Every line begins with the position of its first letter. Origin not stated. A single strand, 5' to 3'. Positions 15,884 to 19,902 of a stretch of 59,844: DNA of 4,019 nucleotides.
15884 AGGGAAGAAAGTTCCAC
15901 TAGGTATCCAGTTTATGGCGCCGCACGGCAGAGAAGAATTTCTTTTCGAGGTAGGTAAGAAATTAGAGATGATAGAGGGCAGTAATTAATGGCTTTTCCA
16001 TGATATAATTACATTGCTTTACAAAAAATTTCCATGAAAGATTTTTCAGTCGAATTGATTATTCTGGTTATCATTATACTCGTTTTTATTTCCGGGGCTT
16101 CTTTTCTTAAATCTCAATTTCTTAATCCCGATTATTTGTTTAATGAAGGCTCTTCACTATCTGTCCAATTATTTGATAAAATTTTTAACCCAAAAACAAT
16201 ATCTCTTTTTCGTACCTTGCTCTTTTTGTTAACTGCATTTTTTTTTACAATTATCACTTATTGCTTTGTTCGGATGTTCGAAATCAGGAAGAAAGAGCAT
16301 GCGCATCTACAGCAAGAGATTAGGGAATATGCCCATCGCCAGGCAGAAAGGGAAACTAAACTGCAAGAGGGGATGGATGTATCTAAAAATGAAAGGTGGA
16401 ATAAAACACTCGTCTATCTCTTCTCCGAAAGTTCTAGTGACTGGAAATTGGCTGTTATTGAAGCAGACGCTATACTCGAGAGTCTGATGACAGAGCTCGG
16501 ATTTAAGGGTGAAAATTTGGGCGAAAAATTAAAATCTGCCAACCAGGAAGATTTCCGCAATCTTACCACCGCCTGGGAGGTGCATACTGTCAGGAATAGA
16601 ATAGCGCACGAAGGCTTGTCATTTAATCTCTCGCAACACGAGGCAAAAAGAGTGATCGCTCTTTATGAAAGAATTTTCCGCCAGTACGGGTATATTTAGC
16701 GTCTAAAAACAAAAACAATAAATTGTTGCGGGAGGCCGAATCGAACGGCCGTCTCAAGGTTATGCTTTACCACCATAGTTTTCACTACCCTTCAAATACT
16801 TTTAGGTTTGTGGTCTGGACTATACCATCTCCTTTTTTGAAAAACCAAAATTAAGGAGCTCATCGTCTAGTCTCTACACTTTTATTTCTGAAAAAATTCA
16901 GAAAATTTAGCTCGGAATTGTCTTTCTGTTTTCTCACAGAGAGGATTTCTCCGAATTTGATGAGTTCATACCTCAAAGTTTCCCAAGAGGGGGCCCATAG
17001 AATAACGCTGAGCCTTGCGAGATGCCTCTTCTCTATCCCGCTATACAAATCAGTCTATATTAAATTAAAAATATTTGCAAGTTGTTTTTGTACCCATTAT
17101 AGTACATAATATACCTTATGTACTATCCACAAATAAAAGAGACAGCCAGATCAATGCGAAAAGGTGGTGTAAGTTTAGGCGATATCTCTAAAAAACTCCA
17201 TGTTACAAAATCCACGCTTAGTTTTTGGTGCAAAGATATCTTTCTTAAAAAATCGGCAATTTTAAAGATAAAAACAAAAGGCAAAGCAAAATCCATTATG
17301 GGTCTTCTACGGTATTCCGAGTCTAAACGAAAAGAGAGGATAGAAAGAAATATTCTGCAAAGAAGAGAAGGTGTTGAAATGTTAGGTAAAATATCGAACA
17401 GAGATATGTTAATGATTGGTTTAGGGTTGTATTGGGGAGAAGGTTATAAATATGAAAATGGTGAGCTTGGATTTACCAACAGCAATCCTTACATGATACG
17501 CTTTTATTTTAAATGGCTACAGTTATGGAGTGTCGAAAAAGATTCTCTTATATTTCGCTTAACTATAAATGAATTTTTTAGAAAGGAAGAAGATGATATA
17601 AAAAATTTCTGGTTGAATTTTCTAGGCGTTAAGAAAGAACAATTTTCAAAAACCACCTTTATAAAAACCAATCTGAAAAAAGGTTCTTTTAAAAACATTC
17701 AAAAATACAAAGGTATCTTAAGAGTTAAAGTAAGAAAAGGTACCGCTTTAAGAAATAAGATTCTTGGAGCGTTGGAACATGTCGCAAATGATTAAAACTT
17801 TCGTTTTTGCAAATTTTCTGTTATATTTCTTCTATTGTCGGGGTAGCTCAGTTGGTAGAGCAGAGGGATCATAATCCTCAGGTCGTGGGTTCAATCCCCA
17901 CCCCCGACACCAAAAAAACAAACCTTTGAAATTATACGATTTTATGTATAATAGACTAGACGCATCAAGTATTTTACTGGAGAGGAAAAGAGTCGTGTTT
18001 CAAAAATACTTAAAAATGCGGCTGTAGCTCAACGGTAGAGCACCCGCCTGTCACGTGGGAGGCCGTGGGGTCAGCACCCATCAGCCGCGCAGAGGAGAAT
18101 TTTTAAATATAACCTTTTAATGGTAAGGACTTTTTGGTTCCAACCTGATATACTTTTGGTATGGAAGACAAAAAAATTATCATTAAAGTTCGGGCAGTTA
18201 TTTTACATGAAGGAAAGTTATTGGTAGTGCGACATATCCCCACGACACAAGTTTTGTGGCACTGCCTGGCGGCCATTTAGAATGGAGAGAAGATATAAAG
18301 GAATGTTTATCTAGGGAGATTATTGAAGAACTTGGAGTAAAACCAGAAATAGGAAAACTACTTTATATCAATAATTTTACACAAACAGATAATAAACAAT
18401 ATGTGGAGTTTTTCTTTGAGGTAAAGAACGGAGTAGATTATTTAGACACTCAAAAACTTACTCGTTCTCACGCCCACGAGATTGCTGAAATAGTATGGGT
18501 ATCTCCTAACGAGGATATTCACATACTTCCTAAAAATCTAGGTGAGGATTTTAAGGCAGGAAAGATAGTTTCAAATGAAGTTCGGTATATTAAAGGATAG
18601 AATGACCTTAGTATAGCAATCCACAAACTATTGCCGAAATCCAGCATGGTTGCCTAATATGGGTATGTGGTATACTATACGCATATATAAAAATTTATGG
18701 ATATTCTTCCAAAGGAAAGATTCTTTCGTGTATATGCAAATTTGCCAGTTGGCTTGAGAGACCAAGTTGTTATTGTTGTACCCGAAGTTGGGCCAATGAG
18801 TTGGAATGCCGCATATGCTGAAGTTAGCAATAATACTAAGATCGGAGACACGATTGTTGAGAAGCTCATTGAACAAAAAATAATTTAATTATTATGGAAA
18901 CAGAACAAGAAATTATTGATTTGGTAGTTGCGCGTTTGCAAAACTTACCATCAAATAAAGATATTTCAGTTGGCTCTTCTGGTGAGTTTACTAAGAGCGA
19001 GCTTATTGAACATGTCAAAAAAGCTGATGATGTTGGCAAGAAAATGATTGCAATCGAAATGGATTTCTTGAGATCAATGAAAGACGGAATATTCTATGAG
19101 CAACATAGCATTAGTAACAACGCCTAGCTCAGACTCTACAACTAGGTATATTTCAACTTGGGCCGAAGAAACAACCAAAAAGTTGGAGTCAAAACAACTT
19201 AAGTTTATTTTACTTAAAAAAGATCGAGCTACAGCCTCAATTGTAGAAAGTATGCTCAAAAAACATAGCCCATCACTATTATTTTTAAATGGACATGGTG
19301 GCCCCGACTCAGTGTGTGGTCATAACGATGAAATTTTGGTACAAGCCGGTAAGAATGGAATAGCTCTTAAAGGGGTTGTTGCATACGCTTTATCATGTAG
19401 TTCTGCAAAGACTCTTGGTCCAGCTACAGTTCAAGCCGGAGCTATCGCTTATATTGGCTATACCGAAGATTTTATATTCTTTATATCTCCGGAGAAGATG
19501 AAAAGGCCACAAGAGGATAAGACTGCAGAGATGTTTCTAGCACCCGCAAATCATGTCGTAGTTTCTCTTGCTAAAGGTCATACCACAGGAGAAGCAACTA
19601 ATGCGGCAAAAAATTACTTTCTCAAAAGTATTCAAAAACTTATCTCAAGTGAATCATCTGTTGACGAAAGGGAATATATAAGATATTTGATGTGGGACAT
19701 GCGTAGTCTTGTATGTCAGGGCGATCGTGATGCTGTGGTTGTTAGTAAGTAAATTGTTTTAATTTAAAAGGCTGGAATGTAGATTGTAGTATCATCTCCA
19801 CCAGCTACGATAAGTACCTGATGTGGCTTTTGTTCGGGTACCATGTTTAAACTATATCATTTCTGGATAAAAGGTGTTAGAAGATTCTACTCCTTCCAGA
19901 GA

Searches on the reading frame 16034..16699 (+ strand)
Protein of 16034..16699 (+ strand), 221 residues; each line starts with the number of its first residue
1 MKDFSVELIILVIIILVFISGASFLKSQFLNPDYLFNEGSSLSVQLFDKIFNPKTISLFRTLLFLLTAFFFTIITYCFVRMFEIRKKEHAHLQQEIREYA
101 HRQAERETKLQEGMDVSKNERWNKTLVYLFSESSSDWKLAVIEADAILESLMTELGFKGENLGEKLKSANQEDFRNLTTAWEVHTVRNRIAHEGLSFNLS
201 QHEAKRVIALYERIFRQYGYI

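Call 61: search_protein_families(library=pfam, proteins=[window:16034-16699:+], max_evalue=0.001)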
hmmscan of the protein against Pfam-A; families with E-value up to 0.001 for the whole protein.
window:16034-16699:+ (221 aa): 0 families

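Call 64: search_protein_families(library=ncbifam, proteins=[window:16034-16699:+], max_evalue=0.01)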
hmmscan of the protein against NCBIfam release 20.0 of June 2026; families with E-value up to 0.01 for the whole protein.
window:16034-16699:+ (221 aa): 2 families
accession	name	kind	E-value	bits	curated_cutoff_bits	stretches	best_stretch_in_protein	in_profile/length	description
NF049956.1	VI_Cas13e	exception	0.0025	16.9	175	1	146-217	307-374/467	type VI-C CRISPR-associated RNA-guided ribonuclease Cas13e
TIGR04410.1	Spiro_T2SS_lipo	equivalog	0.01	15.9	50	0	60-146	2-78/117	type II secretion system-associated lipoprotein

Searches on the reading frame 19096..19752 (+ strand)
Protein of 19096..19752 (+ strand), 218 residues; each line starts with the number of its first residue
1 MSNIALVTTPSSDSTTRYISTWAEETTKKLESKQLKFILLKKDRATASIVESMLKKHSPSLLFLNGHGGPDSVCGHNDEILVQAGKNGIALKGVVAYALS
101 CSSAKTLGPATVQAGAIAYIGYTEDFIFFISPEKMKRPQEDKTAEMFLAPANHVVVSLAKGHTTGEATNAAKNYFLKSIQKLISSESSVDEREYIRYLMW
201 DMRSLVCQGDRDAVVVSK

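Call 61: search_protein_families(library=pfam, proteins=[window:19096-19752:+], max_evalue=0.001)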
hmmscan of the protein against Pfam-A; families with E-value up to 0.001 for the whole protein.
window:19096-19752:+ (218 aa): 1 family
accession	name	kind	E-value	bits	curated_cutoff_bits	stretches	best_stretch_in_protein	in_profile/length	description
PF01364.23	Peptidase_C25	-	0.00047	19.9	23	1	51-185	223-354/374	Peptidase family C25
